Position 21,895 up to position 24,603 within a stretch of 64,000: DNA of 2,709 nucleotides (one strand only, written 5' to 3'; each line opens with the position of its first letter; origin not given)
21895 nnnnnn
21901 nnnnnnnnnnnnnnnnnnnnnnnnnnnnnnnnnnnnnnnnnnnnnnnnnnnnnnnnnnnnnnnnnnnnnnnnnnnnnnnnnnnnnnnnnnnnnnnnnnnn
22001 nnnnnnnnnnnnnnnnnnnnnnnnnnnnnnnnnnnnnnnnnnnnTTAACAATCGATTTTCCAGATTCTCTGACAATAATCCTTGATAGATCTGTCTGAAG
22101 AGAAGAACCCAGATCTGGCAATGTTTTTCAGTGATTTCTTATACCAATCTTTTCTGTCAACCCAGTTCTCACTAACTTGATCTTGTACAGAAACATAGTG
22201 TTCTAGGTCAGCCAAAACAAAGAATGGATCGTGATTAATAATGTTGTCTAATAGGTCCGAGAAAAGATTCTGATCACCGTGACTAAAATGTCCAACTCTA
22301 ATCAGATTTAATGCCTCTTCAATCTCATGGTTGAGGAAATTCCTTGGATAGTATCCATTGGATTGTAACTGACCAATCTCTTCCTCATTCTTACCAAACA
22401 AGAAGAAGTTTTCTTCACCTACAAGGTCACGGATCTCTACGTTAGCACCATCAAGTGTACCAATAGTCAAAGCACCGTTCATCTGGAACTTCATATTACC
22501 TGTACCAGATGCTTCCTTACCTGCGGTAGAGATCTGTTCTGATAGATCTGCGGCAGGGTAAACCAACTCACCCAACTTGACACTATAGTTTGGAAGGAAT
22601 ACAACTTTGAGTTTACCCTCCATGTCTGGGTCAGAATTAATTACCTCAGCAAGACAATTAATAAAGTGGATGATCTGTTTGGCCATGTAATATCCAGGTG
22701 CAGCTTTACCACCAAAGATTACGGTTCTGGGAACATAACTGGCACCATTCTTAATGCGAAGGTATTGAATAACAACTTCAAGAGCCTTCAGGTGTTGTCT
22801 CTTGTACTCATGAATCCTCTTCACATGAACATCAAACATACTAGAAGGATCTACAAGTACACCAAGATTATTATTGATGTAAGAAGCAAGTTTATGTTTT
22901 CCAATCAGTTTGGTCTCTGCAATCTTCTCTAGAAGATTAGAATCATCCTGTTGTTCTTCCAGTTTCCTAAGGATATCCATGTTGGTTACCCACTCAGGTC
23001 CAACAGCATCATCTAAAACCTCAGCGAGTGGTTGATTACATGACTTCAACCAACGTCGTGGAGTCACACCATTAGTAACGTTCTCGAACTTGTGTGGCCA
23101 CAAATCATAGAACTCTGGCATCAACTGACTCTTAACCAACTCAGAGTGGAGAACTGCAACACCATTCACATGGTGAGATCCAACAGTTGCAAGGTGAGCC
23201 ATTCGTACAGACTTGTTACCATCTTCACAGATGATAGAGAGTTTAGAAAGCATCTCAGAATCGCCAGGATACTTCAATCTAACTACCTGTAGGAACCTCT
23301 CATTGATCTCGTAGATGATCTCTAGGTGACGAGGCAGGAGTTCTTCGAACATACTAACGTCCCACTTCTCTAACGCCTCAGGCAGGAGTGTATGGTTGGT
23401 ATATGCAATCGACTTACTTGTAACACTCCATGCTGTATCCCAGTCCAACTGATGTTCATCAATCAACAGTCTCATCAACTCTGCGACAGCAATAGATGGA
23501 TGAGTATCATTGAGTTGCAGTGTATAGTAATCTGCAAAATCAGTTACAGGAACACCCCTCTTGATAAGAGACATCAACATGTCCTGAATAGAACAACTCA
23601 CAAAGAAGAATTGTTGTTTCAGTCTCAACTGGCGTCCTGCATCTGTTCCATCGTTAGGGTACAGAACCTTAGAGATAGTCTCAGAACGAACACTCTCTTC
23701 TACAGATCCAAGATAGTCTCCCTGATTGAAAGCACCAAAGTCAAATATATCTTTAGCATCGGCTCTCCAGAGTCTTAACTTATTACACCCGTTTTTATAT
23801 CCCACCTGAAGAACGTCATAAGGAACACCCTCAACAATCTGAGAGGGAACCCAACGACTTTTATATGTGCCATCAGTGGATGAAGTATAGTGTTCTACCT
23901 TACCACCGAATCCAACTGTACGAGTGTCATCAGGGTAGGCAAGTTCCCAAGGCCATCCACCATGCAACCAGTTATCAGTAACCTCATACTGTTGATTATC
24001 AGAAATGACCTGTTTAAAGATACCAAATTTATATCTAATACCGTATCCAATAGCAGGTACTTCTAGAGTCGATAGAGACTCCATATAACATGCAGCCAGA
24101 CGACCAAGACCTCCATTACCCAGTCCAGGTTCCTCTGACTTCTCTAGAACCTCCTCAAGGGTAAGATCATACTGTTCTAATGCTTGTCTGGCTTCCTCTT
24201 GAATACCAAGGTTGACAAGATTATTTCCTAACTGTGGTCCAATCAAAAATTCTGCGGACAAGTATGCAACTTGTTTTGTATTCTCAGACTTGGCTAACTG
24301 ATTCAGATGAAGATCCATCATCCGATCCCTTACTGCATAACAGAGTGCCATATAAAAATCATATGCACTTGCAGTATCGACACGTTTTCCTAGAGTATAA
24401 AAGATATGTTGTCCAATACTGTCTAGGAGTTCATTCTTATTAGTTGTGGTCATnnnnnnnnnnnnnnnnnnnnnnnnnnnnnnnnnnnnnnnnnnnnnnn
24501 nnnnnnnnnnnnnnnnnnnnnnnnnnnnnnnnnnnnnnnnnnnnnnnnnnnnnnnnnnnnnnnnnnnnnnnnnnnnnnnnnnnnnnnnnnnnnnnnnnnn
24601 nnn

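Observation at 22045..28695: Phage glycogen phosphorylase co-located with zwf, gnd and PTOX: a glycogen-to-nucleotide funnel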

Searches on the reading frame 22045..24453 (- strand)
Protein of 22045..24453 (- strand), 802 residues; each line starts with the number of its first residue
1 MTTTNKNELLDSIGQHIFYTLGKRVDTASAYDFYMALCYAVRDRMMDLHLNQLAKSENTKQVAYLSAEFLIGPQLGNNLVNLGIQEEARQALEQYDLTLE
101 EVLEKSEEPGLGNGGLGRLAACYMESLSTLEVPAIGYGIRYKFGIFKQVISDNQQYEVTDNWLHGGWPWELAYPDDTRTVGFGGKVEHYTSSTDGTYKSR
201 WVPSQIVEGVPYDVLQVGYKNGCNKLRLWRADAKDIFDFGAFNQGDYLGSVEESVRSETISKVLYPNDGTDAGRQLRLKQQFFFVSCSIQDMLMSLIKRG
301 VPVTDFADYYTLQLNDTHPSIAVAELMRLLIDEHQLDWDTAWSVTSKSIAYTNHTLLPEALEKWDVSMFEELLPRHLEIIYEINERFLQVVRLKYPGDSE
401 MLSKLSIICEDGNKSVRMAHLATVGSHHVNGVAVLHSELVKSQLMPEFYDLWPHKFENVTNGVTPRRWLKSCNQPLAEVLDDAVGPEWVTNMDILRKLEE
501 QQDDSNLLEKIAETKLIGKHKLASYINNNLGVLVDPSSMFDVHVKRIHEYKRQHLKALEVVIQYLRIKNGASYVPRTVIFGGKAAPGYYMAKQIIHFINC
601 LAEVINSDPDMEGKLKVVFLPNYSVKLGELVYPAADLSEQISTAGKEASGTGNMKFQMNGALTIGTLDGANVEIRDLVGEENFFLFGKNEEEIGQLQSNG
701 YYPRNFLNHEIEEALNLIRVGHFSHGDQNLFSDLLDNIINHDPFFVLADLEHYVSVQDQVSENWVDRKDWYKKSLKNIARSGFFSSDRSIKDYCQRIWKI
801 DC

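Call 3: search_protein_families(library=pfam, proteins=[window:22045-24453:-])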
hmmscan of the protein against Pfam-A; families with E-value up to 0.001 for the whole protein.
window:22045-24453:- (802 aa): 1 family
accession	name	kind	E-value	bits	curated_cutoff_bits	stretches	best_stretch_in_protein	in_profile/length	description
PF00343.26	Phosphorylase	-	0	1025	27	1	92-800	1-713/713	Carbohydrate phosphorylase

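Call 5: search_dna_similar(query=window:22045-24453:-, collection=phages, mode=protein, max_rows=40)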
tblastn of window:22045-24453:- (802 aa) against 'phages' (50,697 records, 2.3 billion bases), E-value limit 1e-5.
Records with a match: 22; places in all: 24; records where one place covers at least 80% of the query: 9.
Best place of each record, by identity: 60-80% 1; <60% 21.
By first word of the organism name: Bacteriophage 15; Salmonella 4; Escherichia 2; Synechococcus 1.
By host as written in the record: - 15; Homo sapiens 2; Salmonella enterica subsp. enterica serovar Kentucky 2; Escherichia coli O157:H7 ATCC 43895 2; Synechococcus sp. WH7803 1.
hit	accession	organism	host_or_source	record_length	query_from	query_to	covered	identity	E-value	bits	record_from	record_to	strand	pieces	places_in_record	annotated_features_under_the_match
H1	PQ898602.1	Synechococcus phage S-SCSM2R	Synechococcus sp. WH7803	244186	6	800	99%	69.4%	0e+0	1118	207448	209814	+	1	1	carbohydrate phosphorylase | glycosyltransferase family 24 protein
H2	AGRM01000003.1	Salmonella enterica subsp. houtenae str. ATCC BAA-1581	Homo sapiens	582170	3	801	100%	48.0%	0e+0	729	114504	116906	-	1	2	glycogen/starch/alpha-glucan phosphorylase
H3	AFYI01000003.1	Salmonella enterica subsp. enterica serovar Infantis str. ...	Homo sapiens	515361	3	801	100%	48.0%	0e+0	726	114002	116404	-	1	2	glycogen/starch/alpha-glucan phosphorylase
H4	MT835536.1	Bacteriophage sp.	human fecal samples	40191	13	801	98%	44.3%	0e+0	665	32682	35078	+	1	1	record has no annotation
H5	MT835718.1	Bacteriophage sp.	human fecal samples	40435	6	800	99%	42.5%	0e+0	626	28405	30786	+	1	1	record has no annotation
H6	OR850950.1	Salmonella phage S.Kent 1-2-1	Salmonella enterica subsp. enterica ...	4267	120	801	85%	48.7%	0e+0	660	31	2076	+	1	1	record has no annotation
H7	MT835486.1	Bacteriophage sp.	human fecal samples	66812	52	801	94%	39.9%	6e-150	492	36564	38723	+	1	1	record has no annotation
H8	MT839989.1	Bacteriophage sp.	human fecal samples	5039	5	801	99%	37.2%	1e-156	502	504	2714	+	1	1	record has no annotation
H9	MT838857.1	Bacteriophage sp.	human fecal samples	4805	60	800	92%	37.0%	2e-145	471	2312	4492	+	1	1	record has no annotation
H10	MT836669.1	Bacteriophage sp.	human fecal samples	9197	22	508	61%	36.3%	2e-70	259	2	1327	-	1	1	record has no annotation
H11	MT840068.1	Bacteriophage sp.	human fecal samples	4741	10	469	57%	37.6%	5e-71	260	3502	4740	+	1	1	record has no annotation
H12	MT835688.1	Bacteriophage sp.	human fecal samples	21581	411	801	49%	41.7%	4e-89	314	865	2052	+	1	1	record has no annotation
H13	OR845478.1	Escherichia phage ECO95 1-6-1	Escherichia coli O157:H7 ATCC 43895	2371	532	801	34%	54.2%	1e-85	293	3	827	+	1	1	record has no annotation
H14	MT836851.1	Bacteriophage sp.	human fecal samples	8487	120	673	69%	23.6%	1e-12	78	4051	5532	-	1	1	record has no annotation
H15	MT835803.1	Bacteriophage sp.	human fecal samples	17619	538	800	33%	42.8%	2e-59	225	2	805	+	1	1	record has no annotation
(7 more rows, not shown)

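Call 7: get_annotated_region(hit=H1, flank=9000)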
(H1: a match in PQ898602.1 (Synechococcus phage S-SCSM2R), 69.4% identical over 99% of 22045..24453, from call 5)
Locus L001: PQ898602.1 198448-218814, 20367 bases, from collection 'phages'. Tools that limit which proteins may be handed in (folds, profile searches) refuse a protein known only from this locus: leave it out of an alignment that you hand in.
description: Synechococcus phage S-SCSM2R, complete genome.
organism: Synechococcus phage S-SCSM2R (NCBI taxid 3400247)
taxonomy: Viruses
host: Synechococcus sp. WH7803; source: South China Sea; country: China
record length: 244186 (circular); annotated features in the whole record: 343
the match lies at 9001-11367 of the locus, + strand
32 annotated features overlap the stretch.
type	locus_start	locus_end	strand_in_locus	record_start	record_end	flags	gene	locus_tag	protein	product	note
CDS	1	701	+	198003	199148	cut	-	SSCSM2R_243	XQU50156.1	UDP-glucose 6-dehydrogenase UGDH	-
CDS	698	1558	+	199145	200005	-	-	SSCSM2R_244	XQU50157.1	glycosyltransferase family 11 protein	-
CDS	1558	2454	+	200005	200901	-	-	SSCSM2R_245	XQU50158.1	glycosyltransferase family 1 protein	-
CDS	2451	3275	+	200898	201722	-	-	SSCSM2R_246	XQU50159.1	glycosyltransferase-like family 2 protein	-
CDS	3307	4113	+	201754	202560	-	-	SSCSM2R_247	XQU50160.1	glycosyltransferase family 11 protein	-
CDS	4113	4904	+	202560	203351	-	-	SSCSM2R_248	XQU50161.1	glycosyltransferase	-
CDS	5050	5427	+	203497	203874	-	-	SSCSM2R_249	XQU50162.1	hypothetical protein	-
CDS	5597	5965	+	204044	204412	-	-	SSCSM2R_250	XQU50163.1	hypothetical protein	-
CDS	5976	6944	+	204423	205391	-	-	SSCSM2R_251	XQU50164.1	PstS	-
CDS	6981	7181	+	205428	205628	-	-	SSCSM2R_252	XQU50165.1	FtsB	-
CDS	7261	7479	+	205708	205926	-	-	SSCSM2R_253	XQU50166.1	high light inducible protein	-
CDS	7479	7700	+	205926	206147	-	-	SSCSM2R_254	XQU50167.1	hypothetical protein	-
CDS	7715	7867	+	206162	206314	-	-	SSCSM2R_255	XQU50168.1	AbrB family transcriptional regulator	-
CDS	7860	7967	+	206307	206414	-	-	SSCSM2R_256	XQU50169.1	high light inducible protein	-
CDS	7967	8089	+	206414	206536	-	-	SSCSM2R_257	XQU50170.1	hypothetical protein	-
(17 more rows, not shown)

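Call 13: find_homologous_proteins(query=window:22045-24453:-, max_evalue=1e-50)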
Query window:22045-24453:- (802 aa): 8000 proteins with E <= 1e-50 among 8000 candidates; the best 120 are listed.
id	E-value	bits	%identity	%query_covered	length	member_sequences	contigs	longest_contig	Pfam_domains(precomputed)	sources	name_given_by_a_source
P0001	0.0e+0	1848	99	100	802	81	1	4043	PF00343.27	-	-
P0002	0.0e+0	1664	89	99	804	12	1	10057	PF00343.27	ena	-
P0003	0.0e+0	1338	72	99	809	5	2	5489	PF00343.27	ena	-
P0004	0.0e+0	1336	71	99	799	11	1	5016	PF00343.27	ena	-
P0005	0.0e+0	1334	71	99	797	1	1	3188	PF00343.27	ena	-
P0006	0.0e+0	1334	71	99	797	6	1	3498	PF00343.27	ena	-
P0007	0.0e+0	1330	72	99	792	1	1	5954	PF00343.27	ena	-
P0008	0.0e+0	1330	71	99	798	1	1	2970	PF00343.27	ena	-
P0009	0.0e+0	1330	72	99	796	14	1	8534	PF00343.27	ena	-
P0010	0.0e+0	1329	71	99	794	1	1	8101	PF00343.27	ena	-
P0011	0.0e+0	1328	72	99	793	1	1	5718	PF00343.27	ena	-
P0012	0.0e+0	1328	71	99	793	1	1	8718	PF00343.27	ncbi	-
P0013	0.0e+0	1328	71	99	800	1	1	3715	PF00343.27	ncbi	-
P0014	0.0e+0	1327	72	99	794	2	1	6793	PF00343.27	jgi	-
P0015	0.0e+0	1327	71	99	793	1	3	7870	PF00343.27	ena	-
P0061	0.0e+0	1321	71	99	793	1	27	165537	PF00343.27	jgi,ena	-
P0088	0.0e+0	1318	71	99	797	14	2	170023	PF00343.27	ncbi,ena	-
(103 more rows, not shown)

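Call 15: find_encoding_contigs(protein=P0088, flank=8000, max_places=3)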
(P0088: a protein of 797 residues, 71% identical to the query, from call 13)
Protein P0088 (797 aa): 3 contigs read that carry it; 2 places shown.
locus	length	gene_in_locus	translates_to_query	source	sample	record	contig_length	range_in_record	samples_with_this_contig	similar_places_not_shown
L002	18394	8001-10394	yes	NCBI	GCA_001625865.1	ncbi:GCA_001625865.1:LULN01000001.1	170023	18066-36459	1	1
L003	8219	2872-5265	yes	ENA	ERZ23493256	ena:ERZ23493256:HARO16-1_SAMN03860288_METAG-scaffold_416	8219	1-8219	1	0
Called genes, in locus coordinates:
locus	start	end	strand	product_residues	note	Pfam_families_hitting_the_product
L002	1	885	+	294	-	-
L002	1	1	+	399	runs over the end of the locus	PF01210:NAD_Gly3P_dh_N (weak), PF02737:3HCDH_N (faint), PF03446:NAD_binding_2, PF03721:UDPG_MGDP_dh_N, PF03720:UDPG_MGDP_dh_C (faint), PF00984:UDPG_MGDP_dh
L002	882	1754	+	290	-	PF01531:Glyco_transf_11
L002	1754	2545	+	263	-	PF01531:Glyco_transf_11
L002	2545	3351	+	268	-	-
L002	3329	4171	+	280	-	PF01755:Glyco_transf_25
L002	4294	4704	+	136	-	PF24653:Phage_OMP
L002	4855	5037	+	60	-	-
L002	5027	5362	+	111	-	PF00903:Glyoxalase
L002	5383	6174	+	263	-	PF00152:tRNA-synt_2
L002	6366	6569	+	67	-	-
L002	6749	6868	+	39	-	-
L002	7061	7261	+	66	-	-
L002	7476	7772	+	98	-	PF00111:Fer2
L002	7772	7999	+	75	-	-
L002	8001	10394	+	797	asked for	PF00343:Phosphorylase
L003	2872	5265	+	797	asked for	PF00343:Phosphorylase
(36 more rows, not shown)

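Call 16: find_encoding_contigs(protein=P0061, flank=8000, max_places=4)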
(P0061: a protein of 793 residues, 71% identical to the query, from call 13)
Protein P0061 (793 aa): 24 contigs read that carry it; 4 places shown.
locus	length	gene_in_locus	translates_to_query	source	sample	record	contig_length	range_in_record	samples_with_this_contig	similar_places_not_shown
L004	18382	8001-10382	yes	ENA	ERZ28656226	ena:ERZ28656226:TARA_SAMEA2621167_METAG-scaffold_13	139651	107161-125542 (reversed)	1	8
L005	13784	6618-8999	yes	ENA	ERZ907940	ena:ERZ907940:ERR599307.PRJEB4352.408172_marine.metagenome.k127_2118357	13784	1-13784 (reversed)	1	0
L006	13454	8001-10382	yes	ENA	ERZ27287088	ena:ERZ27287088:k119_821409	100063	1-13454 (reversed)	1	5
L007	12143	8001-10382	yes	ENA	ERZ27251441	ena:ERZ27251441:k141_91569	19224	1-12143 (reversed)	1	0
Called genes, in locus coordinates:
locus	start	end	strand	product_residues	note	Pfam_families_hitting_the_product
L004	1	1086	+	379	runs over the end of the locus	PF07728:AAA_5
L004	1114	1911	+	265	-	PF11753:DUF3310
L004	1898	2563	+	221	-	PF09116:gp45-slide_C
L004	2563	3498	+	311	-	PF01555:N6_N4_Mtase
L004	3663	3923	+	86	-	-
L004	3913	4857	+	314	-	PF03215:Rad17, PF25199:nSTAND_NTPase5 (weak), PF14532:Sigma54_activ_2 (weak), PF13173:AAA_14 (weak), PF13401:AAA_22 (weak), PF00004:AAA, PF13177:DNA_pol3_delta2, PF21328:Gp44_lid, +2 more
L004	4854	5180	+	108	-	-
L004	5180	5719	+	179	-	-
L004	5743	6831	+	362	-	PF02086:MethyltransfD12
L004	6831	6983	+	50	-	-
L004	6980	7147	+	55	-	-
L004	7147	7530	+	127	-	PF16790:Phage_clamp_A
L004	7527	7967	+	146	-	PF01818:Translat_reg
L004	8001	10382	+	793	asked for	PF00343:Phosphorylase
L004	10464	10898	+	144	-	PF00011:HSP20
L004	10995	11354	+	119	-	-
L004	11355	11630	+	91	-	PF20198:DUF6561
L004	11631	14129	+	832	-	PF03104:DNA_pol_B_exo1, PF00136:DNA_pol_B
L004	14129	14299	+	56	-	-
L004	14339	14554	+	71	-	PF02468:PsbN (weak)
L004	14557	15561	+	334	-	PF00154:RecA_N, PF06745:ATPase (weak)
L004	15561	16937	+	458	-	PF13481:AAA_25 (weak), PF03796:DnaB_C, PF06745:ATPase (weak)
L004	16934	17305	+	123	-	PF02945:Endonuclease_7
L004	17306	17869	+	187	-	PF13640:2OG-FeII_Oxy_3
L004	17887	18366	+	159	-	-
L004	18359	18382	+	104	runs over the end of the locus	-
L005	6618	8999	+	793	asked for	PF00343:Phosphorylase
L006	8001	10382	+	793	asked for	PF00343:Phosphorylase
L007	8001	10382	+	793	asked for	PF00343:Phosphorylase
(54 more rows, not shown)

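Call 17: find_encoding_contigs(protein=P0002, flank=8000, max_places=3)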
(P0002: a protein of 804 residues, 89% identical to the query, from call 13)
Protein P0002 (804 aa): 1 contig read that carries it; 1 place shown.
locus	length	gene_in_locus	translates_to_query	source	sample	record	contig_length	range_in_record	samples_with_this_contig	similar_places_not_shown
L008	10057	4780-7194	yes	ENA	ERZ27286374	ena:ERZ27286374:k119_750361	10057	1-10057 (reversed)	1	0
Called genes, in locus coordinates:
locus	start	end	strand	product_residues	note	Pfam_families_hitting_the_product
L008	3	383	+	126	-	?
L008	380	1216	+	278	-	-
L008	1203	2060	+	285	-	PF01531:Glyco_transf_11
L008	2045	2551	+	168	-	PF20043:DUF6445 (faint)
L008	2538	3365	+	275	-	PF01755:Glyco_transf_25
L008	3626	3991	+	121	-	PF24653:Phage_OMP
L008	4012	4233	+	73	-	-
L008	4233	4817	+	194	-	PF13640:2OG-FeII_Oxy_3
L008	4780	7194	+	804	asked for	PF00343:Phosphorylase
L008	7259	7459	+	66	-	PF26394:Psb34 (weak)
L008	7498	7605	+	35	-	-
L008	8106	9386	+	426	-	PF04820:Trp_halogenase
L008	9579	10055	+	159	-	?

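Call 23: find_related_loci(query=window:22045-24453:-, collection=genome_contigs, flank=3000)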
Query window:22045-24453:- (802 aa) in genome_contigs; peptide patterns used: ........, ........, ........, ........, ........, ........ (x = any residue, [..] = any of these).
310 stretches matched a pattern; 302 encode a relative of the query (tblastn E <= 1e-3); the best 80 are kept; 80 distinct loci.
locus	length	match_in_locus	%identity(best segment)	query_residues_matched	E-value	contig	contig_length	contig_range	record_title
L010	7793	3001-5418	58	2-800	0e+0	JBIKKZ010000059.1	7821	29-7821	MAG: Vulcanococcus sp. isolate ME2014-08-18_3300042300_group5_bin54 Rohwer_bin1370_scaffold_5005_c1, whole genome shotgu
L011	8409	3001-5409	58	4-800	0e+0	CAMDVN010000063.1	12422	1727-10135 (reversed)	MAG: Cyanobium sp. NIES-981 isolate LE-02apr19-128 genome assembly, contig: LE-02apr19-C8366, whole genome shotgun seque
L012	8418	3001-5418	58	2-800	0e+0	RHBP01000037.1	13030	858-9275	MAG: Synechococcaceae bacterium WBB_10_009 contig_100_36, whole genome shotgun sequence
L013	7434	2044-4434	58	9-799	0e+0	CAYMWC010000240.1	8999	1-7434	MAG TPA_asm: uncultured Pleurocapsa sp. isolate SRP072547_co1_227 genome assembly, contig: NODE_15845_length_8999_cov_10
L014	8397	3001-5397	55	4-800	0e+0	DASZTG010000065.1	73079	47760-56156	MAG TPA_asm: Burkholderiales bacterium isolate SMAG_U6070 k141_124727, whole genome shotgun sequence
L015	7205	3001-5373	55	16-800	0e+0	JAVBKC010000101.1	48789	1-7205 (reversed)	MAG: Niveibacterium sp. isolate GLO_MAG_00185 c_000006361136, whole genome shotgun sequence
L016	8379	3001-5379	56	12-798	0e+0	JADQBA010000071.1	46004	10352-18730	MAG: Stigonema ocellatum SAG 48.90 = DSM 106950 isolate JP211 k141_47936, whole genome shotgun sequence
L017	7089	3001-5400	54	5-798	0e+0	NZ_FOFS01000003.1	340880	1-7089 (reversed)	Solimonas aquatica strain DSM 25927, whole genome shotgun sequence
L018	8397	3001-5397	55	4-800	0e+0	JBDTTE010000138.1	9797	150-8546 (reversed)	MAG: Betaproteobacteria bacterium isolate cluster3_bin.289 NODE_32122_length_9797_cov_7.082735, whole genome shotgun seq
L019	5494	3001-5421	55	2-800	0e+0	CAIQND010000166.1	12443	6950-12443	MAG: uncultured Methylococcaceae bacterium isolate LinL3_bin-0689 genome assembly, contig: bin-0689:166/947, whole genom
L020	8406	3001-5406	54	5-800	0e+0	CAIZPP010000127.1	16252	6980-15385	MAG: uncultured Methylococcaceae bacterium isolate C-4_bin-130 genome assembly, contig: bin-130:127/344, whole genome sh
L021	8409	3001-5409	54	2-798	0e+0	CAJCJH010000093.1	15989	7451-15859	Rhodospirillales bacterium isolate MOSS_genome_mining.7 genome assembly, contig: k119_343959, whole genome shotgun seque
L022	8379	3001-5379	55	12-798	0e+0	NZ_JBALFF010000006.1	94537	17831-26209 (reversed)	MAG: Nostoc sp. isolate P9639 bin 5 NODE_40_length_94537_cov_74.046611, whole genome shotgun sequence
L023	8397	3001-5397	54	6-800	0e+0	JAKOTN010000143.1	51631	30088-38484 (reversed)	MAG: Pseudomonadota bacterium isolate CAAI_maxbin.014 k201_83258, whole genome shotgun sequence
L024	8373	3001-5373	55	16-800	0e+0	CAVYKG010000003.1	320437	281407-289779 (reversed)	MAG: uncultured proteobacterium isolate MFD01275.bin.3.241 genome assembly, contig: contig_1807, whole genome shotgun se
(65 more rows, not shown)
